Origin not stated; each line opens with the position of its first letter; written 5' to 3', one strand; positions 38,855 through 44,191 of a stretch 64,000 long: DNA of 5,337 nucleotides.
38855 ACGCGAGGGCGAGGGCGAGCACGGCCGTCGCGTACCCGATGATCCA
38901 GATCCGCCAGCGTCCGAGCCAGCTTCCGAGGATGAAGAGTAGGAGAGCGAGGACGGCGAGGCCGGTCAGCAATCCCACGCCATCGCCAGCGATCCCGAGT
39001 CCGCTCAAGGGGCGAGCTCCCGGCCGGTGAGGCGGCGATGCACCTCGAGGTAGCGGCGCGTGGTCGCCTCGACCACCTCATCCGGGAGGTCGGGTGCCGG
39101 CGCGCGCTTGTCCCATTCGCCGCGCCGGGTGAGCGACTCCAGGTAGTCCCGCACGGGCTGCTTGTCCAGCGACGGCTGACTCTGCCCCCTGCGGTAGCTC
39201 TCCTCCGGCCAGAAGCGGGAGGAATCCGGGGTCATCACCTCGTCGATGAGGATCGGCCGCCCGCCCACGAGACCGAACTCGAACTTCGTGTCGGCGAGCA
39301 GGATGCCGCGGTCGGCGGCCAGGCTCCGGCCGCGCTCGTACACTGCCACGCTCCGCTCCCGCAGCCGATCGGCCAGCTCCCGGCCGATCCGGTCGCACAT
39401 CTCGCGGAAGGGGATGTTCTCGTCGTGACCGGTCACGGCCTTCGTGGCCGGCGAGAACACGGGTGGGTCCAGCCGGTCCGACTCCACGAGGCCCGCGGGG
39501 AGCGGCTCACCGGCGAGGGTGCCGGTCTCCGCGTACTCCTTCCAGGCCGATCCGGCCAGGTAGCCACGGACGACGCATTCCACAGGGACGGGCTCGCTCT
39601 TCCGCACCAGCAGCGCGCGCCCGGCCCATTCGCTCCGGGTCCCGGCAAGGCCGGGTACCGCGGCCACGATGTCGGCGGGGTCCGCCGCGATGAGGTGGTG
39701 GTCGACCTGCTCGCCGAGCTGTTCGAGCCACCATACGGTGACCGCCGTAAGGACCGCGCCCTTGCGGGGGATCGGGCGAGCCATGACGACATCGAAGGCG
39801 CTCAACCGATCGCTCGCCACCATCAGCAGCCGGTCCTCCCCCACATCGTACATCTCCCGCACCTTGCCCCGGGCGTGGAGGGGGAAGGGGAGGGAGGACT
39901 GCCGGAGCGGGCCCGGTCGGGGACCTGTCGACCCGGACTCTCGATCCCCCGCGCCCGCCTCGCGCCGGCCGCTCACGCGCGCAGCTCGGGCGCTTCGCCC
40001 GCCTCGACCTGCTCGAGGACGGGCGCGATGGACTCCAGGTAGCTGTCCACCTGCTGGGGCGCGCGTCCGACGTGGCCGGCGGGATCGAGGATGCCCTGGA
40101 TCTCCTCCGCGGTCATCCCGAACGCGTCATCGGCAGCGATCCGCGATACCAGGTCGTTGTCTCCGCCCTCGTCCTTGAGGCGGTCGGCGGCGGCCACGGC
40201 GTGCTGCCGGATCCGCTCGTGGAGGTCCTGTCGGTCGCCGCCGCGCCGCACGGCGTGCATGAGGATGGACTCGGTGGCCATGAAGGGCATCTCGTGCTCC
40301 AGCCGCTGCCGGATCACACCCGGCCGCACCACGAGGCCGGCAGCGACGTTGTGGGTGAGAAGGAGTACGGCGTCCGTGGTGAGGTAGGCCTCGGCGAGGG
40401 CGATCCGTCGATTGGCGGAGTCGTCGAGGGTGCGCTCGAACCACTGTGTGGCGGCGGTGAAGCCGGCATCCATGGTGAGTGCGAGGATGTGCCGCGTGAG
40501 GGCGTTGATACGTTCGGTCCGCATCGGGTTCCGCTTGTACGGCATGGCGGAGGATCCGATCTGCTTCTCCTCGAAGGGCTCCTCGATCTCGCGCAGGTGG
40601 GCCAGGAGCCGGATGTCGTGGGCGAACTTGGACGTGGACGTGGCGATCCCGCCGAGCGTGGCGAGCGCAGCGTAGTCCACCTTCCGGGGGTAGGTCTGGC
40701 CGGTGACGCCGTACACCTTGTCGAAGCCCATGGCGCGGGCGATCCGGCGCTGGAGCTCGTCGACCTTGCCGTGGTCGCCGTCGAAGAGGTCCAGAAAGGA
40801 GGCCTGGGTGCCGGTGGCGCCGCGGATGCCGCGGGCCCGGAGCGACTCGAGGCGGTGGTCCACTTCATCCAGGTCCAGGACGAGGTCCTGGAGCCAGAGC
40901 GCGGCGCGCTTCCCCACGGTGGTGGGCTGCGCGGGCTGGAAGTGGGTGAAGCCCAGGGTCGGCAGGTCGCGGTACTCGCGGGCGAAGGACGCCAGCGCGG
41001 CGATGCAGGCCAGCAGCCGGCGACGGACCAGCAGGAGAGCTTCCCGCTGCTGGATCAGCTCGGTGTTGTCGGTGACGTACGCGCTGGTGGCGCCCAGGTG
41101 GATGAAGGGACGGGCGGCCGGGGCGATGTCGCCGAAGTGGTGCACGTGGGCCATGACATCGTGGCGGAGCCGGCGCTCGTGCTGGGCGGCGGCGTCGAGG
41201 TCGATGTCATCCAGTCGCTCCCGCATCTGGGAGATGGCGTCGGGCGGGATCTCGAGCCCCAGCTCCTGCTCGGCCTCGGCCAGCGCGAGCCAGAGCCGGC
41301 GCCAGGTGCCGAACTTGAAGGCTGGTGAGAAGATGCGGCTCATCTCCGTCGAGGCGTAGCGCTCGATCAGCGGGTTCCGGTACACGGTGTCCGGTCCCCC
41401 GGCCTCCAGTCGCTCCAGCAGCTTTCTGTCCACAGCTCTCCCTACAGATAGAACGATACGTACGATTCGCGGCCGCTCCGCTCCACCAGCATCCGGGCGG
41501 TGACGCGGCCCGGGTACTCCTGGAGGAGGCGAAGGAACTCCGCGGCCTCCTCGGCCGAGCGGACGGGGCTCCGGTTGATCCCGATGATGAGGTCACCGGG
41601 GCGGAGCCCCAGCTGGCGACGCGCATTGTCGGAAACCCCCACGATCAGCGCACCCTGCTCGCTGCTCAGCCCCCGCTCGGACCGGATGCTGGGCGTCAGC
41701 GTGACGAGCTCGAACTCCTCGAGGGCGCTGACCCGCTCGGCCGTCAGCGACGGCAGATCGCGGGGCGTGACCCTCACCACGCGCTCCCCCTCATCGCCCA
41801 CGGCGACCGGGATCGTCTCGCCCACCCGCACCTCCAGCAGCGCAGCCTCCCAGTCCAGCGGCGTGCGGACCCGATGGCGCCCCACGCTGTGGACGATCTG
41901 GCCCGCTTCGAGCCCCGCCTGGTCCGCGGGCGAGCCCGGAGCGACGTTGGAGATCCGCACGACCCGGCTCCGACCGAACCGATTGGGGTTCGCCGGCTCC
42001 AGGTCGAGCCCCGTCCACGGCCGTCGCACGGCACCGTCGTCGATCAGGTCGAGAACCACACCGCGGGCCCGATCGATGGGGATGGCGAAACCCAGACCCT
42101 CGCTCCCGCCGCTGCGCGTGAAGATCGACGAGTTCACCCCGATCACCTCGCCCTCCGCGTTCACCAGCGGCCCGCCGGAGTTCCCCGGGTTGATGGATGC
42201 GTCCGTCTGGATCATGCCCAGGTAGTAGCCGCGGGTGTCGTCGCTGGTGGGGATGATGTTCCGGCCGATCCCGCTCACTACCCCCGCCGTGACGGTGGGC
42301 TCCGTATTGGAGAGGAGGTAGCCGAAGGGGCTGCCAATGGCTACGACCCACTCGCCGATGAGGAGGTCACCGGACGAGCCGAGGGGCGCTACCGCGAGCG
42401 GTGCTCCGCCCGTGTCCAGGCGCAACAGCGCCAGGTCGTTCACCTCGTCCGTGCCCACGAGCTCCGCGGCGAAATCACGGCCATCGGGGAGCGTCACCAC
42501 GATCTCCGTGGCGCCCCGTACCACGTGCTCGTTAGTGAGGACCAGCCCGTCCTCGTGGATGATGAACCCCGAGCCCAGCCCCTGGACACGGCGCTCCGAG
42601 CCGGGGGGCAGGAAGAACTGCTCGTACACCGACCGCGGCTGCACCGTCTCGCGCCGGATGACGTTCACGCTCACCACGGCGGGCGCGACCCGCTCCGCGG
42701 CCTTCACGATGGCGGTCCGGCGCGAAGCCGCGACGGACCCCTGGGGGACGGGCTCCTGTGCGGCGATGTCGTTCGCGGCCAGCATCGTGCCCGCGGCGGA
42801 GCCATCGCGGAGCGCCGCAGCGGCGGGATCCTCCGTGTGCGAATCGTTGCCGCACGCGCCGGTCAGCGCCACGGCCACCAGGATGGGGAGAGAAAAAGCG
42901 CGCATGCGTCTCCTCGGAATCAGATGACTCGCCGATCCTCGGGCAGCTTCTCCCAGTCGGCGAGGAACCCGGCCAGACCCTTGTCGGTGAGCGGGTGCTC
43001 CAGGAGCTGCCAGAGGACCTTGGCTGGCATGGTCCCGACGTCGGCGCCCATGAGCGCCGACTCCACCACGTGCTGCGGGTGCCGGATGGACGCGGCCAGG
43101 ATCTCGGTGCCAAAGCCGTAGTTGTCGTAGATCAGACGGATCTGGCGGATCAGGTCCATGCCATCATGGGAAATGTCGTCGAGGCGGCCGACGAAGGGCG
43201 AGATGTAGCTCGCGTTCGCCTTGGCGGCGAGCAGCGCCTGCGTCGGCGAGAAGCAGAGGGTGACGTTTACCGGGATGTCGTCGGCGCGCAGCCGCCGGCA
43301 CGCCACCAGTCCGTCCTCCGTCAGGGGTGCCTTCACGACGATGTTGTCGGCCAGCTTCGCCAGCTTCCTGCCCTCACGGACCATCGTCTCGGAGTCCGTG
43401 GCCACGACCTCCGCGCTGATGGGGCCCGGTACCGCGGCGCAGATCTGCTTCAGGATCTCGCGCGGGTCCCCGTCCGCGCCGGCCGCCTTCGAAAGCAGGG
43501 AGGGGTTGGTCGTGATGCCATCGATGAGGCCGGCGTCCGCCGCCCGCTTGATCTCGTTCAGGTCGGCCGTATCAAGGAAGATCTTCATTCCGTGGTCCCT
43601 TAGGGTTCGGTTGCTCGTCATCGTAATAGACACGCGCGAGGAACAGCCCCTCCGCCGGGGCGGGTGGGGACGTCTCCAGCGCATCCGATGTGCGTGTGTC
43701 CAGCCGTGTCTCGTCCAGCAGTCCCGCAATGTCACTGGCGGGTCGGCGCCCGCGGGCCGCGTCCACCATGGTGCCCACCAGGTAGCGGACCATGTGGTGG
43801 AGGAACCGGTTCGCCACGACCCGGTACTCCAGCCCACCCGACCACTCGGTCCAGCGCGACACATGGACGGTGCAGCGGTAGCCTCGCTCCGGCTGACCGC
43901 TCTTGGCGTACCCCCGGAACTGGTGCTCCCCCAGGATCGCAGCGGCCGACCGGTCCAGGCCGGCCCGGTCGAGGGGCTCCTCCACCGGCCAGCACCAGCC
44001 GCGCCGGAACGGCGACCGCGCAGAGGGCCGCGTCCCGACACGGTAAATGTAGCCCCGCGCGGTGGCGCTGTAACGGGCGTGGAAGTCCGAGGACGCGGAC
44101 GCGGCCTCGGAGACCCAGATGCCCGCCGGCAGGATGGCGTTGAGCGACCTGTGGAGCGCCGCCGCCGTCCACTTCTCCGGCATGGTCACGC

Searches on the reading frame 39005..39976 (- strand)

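Call 73: search_protein_families(library=pfam, proteins=[window:39005-39976:-], max_evalue=0.0001)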
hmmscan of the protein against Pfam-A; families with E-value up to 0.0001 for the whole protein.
window:39005-39976:- (323 aa): 1 family
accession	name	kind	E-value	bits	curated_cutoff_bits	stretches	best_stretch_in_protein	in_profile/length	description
PF01259.24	SAICAR_synt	-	3.5e-70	236.8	20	1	35-285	3-225/233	SAICAR synthetase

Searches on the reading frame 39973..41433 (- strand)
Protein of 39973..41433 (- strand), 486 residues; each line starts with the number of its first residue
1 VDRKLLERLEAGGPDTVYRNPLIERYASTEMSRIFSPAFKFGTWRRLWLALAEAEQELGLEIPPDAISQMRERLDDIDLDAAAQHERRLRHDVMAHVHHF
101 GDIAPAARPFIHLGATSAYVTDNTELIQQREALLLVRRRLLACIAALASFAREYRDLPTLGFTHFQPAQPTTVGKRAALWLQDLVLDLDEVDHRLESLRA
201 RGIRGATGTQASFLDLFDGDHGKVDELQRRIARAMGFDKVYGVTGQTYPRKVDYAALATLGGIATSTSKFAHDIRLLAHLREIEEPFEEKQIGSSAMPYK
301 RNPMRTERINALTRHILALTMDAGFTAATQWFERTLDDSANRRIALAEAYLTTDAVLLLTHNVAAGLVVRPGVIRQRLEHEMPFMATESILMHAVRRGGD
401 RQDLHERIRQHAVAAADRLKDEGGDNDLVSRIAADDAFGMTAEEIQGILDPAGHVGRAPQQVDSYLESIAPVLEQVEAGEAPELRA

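Call 73: search_protein_families(library=pfam, proteins=[window:39973-41433:-], max_evalue=0.0001)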
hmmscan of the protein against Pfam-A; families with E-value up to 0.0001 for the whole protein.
window:39973-41433:- (486 aa): 2 families
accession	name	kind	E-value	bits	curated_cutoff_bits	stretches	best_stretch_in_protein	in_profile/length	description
PF00206.25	Lyase_1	-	1.1e-24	87.8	27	1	73-315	71-309/312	Lyase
PF10397.14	ADSL_C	-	1.9e-21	76.6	32.7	1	383-464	1-78/79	Adenylosuccinate lyase C-terminus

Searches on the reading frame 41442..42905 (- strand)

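Call 73: search_protein_families(library=pfam, proteins=[window:41442-42905:-], max_evalue=0.0001)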
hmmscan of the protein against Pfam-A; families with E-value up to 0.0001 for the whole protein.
window:41442-42905:- (487 aa): 5 families
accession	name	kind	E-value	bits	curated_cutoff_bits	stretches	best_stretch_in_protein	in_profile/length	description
PF13365.12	Trypsin_2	-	1.1e-35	123.9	27.6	1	111-257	1-144/144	Trypsin-like peptidase domain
PF00089.32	Trypsin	-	7e-19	69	20.6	1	111-280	27-216/220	Trypsin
PF17820.7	PDZ_6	-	1.3e-15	57.3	27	1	318-357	2-41/54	PDZ domain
PF13180.12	PDZ_2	-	1.4e-09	38.5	27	1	315-369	13-67/80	PDZ domain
PF00595.29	PDZ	-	4.2e-09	37.1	23.2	0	301-348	15-59/81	PDZ domain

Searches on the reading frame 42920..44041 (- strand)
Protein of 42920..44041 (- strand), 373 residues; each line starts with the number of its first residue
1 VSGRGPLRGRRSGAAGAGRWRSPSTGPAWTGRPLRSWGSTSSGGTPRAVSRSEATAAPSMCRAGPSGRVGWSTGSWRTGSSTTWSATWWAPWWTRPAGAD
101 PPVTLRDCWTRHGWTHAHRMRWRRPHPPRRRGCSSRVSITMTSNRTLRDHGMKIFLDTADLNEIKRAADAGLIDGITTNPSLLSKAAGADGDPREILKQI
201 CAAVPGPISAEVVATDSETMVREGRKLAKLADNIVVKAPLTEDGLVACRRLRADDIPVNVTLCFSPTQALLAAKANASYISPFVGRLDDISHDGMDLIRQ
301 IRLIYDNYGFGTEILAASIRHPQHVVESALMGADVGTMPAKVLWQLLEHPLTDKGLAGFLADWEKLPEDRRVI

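Call 73: search_protein_families(library=pfam, proteins=[window:42920-44041:-], max_evalue=0.0001)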
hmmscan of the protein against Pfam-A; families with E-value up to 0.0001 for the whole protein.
window:42920-44041:- (373 aa): 1 family
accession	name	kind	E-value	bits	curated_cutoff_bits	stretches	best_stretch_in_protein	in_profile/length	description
PF00923.25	TAL_FSA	-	2.7e-62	211.1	27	1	154-366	1-281/285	Transaldolase/Fructose-6-phosphate aldolase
